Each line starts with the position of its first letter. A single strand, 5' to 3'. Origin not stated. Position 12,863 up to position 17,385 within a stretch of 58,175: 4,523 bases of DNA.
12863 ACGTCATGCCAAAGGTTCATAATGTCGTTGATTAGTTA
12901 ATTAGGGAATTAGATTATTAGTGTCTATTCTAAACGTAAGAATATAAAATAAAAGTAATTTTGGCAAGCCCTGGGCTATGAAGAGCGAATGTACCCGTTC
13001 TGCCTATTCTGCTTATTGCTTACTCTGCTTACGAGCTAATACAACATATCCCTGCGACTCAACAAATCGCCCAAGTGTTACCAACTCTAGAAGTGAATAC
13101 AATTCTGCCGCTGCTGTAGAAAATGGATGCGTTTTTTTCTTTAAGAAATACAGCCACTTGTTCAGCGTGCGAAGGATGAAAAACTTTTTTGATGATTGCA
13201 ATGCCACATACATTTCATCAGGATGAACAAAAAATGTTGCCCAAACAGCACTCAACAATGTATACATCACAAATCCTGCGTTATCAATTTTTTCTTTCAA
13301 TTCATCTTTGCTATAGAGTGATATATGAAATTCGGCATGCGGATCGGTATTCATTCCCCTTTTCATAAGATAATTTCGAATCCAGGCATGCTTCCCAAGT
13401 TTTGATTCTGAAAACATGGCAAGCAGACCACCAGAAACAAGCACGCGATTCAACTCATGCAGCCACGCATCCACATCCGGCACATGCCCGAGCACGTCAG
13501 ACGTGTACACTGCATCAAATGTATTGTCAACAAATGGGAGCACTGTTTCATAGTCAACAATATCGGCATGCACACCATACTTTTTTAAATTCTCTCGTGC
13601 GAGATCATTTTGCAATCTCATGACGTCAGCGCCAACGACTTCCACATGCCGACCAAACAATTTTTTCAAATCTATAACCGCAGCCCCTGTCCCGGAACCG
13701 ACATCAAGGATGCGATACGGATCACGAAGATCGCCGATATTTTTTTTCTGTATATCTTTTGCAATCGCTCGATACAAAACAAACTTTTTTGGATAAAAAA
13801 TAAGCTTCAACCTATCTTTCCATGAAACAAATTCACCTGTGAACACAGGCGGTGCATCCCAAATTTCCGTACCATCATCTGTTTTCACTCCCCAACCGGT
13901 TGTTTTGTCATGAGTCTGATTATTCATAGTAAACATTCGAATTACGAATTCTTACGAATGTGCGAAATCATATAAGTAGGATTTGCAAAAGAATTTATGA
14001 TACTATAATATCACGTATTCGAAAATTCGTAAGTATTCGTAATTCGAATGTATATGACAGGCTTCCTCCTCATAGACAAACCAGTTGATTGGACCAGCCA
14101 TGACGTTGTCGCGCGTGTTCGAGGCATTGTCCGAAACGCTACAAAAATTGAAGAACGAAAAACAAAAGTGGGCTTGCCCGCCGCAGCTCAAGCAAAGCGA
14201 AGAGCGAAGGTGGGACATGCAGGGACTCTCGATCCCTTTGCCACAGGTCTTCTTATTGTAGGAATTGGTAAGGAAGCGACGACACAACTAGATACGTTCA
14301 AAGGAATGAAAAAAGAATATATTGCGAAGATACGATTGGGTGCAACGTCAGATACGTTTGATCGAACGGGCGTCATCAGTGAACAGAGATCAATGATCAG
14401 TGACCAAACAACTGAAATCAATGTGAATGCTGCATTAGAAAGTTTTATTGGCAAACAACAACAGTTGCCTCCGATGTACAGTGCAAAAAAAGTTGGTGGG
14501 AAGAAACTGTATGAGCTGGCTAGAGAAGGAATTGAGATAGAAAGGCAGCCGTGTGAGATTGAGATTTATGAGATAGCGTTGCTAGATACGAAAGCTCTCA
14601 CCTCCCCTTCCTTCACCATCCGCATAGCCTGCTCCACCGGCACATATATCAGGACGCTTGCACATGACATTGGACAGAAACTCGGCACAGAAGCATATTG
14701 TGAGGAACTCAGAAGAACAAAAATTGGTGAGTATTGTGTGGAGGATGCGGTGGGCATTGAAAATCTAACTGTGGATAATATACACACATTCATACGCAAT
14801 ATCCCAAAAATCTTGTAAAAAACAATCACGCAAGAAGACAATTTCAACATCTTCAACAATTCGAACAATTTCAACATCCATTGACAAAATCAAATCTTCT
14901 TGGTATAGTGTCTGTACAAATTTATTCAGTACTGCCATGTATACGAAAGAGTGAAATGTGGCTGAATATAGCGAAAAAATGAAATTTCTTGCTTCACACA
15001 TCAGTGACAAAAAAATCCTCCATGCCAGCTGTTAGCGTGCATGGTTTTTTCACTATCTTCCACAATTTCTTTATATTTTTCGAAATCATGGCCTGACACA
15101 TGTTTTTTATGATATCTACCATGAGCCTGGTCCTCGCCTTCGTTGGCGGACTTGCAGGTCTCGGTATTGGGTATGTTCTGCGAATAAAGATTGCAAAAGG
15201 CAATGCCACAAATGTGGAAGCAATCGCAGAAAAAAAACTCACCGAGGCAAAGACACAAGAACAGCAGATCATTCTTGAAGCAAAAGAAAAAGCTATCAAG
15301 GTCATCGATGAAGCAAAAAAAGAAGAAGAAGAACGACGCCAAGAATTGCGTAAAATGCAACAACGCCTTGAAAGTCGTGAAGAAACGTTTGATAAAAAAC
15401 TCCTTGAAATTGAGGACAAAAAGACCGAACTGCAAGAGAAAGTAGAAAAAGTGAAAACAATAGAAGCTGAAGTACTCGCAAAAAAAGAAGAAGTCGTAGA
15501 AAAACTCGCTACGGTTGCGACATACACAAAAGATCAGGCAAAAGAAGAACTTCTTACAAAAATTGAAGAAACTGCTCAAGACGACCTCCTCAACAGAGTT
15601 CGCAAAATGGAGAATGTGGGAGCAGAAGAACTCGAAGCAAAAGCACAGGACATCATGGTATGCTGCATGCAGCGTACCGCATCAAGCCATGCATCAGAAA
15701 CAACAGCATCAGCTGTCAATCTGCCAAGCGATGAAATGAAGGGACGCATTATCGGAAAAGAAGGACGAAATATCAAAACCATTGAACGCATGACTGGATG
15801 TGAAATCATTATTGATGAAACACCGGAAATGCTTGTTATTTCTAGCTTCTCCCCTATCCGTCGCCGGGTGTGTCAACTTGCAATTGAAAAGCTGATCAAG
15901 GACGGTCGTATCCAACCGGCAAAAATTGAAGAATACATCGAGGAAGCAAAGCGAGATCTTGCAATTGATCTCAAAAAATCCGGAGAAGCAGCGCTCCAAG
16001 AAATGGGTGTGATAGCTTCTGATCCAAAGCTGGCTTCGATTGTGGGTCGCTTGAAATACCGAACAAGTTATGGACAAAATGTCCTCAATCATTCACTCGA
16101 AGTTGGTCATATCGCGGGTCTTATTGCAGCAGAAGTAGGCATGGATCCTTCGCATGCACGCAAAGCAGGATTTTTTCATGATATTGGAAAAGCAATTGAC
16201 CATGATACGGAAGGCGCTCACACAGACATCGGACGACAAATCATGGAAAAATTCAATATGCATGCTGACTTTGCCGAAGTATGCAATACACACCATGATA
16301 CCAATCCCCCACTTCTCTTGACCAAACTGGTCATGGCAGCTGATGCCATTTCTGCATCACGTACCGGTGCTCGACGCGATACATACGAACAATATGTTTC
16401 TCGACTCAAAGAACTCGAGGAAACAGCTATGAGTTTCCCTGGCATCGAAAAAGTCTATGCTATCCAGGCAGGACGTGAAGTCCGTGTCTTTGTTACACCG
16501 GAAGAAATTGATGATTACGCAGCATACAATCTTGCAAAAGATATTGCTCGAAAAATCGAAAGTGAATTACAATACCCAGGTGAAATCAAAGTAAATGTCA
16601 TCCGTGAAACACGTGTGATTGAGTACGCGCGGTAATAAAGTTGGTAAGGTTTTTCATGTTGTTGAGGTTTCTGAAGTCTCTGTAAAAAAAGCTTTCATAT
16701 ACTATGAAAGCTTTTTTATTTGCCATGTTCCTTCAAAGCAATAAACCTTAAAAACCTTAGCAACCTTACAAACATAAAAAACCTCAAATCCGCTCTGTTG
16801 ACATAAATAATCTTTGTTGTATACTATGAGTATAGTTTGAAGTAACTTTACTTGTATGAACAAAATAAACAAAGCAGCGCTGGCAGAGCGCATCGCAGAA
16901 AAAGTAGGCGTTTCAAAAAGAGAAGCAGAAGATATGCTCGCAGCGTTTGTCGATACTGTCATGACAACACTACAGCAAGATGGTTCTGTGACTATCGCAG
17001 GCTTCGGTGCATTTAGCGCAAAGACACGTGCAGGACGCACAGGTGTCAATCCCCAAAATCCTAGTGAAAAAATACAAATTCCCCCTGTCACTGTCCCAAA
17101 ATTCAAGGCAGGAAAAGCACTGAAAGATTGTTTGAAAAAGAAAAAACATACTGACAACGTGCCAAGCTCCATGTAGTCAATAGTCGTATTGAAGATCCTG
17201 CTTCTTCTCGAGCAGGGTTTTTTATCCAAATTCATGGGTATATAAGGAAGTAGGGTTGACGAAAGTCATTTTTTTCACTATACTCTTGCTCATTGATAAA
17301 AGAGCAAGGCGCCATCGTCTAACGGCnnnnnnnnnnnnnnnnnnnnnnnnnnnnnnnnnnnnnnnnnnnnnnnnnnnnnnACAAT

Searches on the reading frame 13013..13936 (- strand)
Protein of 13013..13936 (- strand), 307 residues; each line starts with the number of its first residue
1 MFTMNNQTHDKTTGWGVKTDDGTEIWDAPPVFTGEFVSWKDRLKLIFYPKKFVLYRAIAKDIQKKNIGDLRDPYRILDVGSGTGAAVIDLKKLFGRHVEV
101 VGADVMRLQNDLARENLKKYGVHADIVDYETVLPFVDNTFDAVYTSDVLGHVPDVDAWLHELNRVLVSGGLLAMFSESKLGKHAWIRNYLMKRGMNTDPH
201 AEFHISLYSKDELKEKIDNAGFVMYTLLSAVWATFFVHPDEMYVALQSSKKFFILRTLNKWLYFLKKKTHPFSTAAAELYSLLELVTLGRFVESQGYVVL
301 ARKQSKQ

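Call 6: search_protein_families(library=pfam, proteins=[window:13013-13936:-], max_evalue=0.001)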
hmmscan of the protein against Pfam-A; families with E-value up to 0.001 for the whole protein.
window:13013-13936:- (307 aa): 9 families
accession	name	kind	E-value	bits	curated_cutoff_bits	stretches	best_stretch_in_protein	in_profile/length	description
PF08241.18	Methyltransf_11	-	6.1e-17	62.5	21.2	1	77-173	1-94/95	Methyltransferase domain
PF13649.12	Methyltransf_25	-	9.1e-16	58.8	27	1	76-170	1-97/97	Methyltransferase domain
PF13489.12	Methyltransf_23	-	3.4e-15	56.6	27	1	64-225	14-162/164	Methyltransferase domain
PF13847.12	Methyltransf_31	-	1.4e-13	51.2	27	1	73-178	4-113/145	Methyltransferase domain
PF08242.18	Methyltransf_12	-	3.6e-13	50.5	30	1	77-172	1-98/98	Methyltransferase domain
PF01209.24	Ubie_methyltran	-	1.2e-11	44.9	20.1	1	65-182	41-159/233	ubiE/COQ5 methyltransferase family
PF02353.26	CMAS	-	9.8e-05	22.2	27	1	70-224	60-212/273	Mycolic acid cyclopropane synthetase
PF01135.25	PCMT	-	0.0002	21.6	20.3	1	70-123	71-124/210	Protein-L-isoaspartate(D-aspartate) O-methyltransferase (PCMT)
PF05175.20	MTS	-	0.00096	19.3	23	0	75-188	34-152/170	Methyltransferase small domain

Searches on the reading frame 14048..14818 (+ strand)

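Call 6: search_protein_families(library=pfam, proteins=[window:14048-14818:+], max_evalue=0.001)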
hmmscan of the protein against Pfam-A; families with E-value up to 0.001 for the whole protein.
window:14048-14818:+ (256 aa): 3 families
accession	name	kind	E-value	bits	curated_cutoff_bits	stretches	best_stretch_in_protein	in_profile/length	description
PF01509.24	TruB_N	-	1.4e-47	162.2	27.3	1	52-201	6-149/149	TruB family pseudouridylate synthase (N terminal domain)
PF16198.10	TruB_C_2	-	1.2e-09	38.6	29.3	1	202-241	1-40/66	tRNA pseudouridylate synthase B C-terminal domain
PF00849.27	PseudoU_synth_2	-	0.00018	22.2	26.8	1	7-153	3-115/152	RNA pseudouridylate synthase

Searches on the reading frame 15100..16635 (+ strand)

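Call 6: search_protein_families(library=pfam, proteins=[window:15100-16635:+], max_evalue=0.001)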
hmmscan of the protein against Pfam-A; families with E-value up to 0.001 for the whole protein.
window:15100-16635:+ (511 aa): 5 families
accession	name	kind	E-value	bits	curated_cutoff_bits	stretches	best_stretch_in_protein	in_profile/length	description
PF12072.13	RNase_Y_N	-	5.4e-24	85.2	32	1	10-197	3-201/201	RNase Y N-terminal region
PF01966.28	HD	-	1.2e-14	55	22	1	328-419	1-115/116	HD domain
PF00013.35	KH_1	-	4.9e-09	36.3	21.5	1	209-263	7-65/66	KH domain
PF08668.18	HDOD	-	0.00017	21.6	22.9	0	326-366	93-134/196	HDOD domain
PF22675.2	KH-I_KHDC4-BBP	-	0.00051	20.3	30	0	212-238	6-32/76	KHDC4/BBP-like, KH-domain type I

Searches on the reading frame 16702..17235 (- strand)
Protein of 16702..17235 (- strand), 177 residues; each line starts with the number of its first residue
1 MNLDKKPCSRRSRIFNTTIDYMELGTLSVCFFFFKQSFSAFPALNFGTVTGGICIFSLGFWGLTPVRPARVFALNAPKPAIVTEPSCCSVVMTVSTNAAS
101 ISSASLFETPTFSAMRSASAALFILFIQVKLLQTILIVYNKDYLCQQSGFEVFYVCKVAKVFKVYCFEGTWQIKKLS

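Call 6: search_protein_families(library=pfam, proteins=[window:16702-17235:-], max_evalue=0.001)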
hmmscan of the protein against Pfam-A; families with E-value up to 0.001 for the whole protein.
window:16702-17235:- (177 aa): 0 families

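Call 71: search_protein_families(library=pfam, proteins=[window:16702-17235:-], max_evalue=5)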
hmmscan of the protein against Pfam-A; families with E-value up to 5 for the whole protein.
window:16702-17235:- (177 aa): 1 family
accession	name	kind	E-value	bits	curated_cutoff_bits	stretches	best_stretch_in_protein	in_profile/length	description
PF22274.2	DGF-1_beta-sheet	-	0.08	13.2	22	1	85-150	58-119/169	DGF-1 beta-sheet domain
